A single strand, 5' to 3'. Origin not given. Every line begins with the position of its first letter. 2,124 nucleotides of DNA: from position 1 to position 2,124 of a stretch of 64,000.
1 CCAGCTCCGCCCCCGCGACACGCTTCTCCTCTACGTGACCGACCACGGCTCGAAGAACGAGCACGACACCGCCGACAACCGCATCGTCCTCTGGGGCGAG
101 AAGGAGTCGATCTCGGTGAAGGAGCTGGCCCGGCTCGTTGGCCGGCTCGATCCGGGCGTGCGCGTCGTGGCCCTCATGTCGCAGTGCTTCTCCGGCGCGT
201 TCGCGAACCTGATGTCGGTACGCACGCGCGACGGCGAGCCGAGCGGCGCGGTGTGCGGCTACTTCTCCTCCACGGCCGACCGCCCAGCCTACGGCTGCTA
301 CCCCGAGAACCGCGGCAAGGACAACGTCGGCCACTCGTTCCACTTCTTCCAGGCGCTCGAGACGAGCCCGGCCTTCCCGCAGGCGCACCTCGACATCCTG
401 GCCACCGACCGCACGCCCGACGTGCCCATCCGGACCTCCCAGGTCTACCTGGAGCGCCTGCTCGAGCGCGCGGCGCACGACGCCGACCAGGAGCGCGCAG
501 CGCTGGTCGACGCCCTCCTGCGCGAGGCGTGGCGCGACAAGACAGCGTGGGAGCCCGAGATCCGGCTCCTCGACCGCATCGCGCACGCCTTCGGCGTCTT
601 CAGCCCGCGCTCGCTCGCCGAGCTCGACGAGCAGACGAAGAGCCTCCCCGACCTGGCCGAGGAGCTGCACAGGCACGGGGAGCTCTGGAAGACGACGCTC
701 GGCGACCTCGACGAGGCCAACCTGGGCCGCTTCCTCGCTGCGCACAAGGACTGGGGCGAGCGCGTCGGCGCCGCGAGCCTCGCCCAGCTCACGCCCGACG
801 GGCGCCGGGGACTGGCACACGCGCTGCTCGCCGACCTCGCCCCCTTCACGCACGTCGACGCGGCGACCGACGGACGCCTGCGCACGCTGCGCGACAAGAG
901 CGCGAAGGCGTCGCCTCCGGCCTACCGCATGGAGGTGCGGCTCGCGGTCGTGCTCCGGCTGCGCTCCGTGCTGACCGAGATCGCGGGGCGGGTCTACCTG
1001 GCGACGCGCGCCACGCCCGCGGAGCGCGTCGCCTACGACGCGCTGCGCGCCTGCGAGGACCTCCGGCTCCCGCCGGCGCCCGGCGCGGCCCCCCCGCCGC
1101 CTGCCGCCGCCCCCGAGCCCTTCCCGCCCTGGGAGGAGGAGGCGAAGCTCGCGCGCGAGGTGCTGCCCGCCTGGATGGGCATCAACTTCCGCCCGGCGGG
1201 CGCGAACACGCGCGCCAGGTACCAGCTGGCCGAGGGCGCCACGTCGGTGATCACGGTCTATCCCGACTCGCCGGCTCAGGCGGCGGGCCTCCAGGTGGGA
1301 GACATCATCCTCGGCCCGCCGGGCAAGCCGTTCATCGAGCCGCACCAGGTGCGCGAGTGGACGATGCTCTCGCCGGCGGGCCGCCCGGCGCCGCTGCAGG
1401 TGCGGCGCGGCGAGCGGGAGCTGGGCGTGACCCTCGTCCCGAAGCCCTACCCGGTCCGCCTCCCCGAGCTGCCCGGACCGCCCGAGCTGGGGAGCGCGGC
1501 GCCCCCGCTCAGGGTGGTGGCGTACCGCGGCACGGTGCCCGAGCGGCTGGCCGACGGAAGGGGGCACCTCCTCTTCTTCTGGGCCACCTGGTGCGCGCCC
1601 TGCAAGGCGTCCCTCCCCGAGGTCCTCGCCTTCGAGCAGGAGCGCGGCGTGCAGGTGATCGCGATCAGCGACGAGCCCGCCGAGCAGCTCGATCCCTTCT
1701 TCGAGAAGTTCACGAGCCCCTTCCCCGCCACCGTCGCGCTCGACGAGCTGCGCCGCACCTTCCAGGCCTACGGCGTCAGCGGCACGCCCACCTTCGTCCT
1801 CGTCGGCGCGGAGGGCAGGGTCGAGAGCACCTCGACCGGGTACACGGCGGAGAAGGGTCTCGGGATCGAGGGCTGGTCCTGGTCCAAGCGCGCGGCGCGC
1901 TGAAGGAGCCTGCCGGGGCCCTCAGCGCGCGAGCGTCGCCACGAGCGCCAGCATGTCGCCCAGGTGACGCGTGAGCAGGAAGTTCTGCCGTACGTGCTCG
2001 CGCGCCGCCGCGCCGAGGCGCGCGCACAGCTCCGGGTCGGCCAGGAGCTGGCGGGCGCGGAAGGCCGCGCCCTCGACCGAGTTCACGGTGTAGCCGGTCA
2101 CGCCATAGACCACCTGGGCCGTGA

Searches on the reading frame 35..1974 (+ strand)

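Call 76: search_protein_families(library=pfam, proteins=[window:35-1903:+, window:184-1974:+], max_evalue=0.01)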
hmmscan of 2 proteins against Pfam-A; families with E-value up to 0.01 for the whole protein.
window:35-1903:+ (622 aa): 9 families
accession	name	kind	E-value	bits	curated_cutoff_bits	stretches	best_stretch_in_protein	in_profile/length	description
PF08534.16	Redoxin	-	5.3e-11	42.9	26.6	1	507-603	27-135/148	Redoxin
PF00578.27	AhpC-TSA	-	6.3e-11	42.7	26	1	507-597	24-122/124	AhpC/TSA family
PF13905.12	Thioredoxin_8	-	8.7e-10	39.3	27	1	512-596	5-94/94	Thioredoxin-like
PF17820.7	PDZ_6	-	1.1e-07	31.9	27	1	406-458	3-54/54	PDZ domain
PF00085.26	Thioredoxin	-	2.9e-07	30.9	23.5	1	510-536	20-46/103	Thioredoxin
PF13098.12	Thioredoxin_2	-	3.8e-06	27.6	27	1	507-606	4-97/104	Thioredoxin-like domain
PF13180.12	PDZ_2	-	1.4e-05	25.7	27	1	381-466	3-77/80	PDZ domain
PF13728.12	TraF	-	0.0049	17.2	23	0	510-606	131-216/224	F plasmid transfer operon protein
PF00595.29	PDZ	-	0.0053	17.5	23.2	1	381-432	12-56/81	PDZ domain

window:184-1974:+ (596 aa): 0 families
